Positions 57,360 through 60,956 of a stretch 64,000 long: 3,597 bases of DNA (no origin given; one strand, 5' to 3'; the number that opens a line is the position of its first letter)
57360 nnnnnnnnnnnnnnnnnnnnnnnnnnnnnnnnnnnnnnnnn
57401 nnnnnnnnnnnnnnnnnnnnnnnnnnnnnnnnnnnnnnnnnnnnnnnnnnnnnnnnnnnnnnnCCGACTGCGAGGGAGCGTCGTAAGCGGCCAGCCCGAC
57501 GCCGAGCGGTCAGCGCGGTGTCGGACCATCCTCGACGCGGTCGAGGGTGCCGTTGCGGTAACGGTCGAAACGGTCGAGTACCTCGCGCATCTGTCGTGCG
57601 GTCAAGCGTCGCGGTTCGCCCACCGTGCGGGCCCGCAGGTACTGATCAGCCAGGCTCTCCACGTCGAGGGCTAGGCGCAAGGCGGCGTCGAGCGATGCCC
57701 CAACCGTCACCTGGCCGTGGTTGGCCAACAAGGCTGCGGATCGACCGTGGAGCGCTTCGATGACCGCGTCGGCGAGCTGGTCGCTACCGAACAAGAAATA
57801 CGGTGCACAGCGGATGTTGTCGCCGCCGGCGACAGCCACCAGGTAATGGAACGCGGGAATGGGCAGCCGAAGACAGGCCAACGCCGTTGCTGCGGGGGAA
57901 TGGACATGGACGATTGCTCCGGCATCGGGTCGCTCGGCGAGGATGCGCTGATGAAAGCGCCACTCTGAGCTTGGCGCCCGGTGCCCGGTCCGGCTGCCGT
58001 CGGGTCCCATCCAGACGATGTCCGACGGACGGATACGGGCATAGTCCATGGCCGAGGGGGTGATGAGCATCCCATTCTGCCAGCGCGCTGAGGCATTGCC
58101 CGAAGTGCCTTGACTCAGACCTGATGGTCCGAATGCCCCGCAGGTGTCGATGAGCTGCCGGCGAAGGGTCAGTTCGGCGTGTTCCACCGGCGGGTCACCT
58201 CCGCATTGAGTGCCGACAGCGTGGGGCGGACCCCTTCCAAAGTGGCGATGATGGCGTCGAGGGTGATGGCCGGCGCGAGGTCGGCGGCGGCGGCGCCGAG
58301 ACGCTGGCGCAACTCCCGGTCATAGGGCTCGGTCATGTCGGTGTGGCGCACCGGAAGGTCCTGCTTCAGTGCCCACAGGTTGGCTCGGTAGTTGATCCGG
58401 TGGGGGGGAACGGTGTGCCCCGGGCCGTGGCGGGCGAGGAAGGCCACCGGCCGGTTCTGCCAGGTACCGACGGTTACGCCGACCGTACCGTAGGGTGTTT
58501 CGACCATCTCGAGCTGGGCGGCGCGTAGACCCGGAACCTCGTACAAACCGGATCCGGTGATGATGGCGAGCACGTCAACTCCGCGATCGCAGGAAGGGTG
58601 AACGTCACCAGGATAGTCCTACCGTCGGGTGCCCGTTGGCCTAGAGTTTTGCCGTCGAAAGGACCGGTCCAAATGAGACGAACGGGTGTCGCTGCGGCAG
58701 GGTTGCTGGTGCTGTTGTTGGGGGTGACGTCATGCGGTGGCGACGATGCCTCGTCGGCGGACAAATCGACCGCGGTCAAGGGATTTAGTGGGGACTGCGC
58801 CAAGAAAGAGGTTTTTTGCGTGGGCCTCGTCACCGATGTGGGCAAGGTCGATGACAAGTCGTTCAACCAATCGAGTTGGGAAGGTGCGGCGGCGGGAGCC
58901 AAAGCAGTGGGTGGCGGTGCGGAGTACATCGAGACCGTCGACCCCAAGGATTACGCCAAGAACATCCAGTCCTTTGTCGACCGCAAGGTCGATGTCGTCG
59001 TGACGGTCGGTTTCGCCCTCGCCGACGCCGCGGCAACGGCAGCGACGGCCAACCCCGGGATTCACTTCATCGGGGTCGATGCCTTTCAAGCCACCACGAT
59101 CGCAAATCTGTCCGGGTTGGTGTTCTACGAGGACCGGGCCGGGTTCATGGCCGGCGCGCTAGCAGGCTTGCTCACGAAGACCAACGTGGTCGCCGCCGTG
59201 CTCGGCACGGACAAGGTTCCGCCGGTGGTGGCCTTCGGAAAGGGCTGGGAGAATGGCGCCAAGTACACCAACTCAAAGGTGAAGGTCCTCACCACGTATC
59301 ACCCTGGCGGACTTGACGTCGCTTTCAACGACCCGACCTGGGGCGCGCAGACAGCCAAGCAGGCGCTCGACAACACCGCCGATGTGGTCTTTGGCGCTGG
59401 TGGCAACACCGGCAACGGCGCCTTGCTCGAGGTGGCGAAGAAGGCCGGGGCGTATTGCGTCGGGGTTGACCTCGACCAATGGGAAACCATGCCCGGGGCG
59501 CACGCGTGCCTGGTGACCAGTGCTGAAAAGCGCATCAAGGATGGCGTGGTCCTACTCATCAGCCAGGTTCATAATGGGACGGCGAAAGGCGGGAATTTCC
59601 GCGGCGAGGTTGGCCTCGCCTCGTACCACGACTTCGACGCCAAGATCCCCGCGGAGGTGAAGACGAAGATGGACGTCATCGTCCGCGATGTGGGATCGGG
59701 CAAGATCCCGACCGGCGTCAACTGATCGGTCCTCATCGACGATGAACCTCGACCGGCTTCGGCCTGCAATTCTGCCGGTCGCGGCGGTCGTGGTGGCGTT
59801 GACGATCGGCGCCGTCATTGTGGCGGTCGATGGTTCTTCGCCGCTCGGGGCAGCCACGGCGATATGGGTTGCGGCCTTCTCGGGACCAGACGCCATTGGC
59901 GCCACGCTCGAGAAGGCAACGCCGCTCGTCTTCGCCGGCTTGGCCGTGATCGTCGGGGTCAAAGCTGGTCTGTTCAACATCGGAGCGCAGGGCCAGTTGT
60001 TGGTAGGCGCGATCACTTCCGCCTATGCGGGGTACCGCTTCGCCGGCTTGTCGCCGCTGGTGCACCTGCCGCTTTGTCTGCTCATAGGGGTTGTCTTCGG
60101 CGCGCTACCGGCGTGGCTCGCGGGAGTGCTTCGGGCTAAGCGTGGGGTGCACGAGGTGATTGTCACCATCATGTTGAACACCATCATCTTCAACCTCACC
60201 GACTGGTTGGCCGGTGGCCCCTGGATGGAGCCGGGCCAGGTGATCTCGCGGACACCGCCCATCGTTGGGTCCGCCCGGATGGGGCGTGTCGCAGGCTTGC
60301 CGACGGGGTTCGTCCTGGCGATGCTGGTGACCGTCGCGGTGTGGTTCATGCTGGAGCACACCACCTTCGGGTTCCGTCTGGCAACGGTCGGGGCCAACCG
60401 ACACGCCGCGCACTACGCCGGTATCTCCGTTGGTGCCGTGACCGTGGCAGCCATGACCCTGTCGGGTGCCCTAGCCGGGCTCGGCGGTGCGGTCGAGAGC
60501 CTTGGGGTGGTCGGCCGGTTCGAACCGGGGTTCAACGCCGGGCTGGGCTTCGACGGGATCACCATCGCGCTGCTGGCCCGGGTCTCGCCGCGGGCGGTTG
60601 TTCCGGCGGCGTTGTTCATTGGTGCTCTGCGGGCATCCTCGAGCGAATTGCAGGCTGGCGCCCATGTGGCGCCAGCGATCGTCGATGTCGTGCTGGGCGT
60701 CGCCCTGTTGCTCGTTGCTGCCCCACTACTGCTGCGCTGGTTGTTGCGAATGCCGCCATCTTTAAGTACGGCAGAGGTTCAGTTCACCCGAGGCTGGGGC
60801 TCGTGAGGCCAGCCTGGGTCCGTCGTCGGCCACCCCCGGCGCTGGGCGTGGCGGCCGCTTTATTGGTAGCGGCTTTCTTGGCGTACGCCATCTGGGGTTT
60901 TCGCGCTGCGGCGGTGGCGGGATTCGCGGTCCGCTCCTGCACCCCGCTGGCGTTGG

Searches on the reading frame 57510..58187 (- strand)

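Call 70: search_protein_families(library=pfam, proteins=[window:57510-58187:-], max_evalue=0.0001)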
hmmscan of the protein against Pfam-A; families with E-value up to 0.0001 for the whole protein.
window:57510-58187:- (225 aa): 1 family
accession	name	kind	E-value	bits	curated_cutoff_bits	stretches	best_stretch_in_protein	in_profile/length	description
PF00596.27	Aldolase_II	-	5.1e-50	170.3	22.2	1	11-184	2-183/183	Class II Aldolase and Adducin N-terminal domain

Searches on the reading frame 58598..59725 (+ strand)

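Call 70: search_protein_families(library=pfam, proteins=[window:58598-59725:+], max_evalue=0.0001)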
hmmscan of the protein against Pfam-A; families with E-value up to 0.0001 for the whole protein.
window:58598-59725:+ (375 aa): 1 family
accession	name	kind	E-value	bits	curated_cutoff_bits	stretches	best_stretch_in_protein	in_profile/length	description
PF02608.20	Bmp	-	5.5e-40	137.7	24.1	1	77-332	5-254/301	ABC transporter substrate-binding protein PnrA-like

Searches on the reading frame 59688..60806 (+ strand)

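Call 70: search_protein_families(library=pfam, proteins=[window:59688-60806:+], max_evalue=0.0001)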
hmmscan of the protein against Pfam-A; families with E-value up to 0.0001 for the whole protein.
window:59688-60806:+ (372 aa): 1 family
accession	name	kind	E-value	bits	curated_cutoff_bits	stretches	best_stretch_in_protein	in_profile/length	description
PF02653.21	BPD_transp_2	-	7.1e-38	130.7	26.8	1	73-343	5-268/269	Branched-chain amino acid transport system / permease component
